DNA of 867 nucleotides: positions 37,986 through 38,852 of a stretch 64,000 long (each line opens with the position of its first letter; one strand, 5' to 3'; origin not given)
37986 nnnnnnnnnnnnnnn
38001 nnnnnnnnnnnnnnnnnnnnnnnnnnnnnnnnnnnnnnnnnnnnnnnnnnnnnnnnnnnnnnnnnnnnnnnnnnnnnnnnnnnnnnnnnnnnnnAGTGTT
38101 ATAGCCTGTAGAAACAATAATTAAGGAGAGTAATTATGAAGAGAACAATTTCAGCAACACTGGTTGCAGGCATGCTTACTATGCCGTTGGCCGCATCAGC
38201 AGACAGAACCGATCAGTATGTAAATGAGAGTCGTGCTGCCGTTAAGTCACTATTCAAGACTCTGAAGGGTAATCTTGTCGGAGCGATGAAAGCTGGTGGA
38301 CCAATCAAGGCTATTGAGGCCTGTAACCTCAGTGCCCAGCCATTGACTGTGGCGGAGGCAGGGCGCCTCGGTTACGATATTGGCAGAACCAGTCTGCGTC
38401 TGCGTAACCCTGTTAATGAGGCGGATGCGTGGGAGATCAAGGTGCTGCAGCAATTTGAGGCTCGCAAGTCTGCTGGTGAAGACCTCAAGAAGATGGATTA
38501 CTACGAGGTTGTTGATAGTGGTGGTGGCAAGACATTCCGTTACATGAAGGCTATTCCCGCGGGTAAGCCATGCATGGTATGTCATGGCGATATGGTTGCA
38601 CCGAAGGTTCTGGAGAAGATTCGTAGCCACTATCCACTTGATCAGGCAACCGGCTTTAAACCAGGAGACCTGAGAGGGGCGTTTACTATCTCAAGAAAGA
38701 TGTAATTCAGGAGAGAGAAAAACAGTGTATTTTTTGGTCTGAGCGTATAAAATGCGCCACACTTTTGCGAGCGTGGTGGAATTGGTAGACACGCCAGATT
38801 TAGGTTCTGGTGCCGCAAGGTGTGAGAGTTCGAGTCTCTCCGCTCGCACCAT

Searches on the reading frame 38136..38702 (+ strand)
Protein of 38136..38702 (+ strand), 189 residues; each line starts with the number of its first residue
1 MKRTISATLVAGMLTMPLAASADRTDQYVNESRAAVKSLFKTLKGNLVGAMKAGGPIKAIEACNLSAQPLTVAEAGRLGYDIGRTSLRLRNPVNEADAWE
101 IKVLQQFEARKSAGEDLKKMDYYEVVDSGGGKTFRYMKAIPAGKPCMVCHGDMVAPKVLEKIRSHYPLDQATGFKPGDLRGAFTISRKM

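Call 3: search_protein_families(library=pfam, proteins=[window:38136-38702:+], max_evalue=0.01)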
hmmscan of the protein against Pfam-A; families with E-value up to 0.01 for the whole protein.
window:38136-38702:+ (189 aa): 1 family
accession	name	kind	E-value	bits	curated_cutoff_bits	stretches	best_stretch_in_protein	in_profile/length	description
PF11845.13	Tll0287-like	-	5.2e-24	85.7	24.1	1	30-186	20-142/144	Tll0287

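Call 4: search_protein_families(library=ncbifam, proteins=[window:38136-38702:+], max_evalue=0.01)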
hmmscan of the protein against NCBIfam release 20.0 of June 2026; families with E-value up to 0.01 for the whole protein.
window:38136-38702:+ (189 aa): 0 families
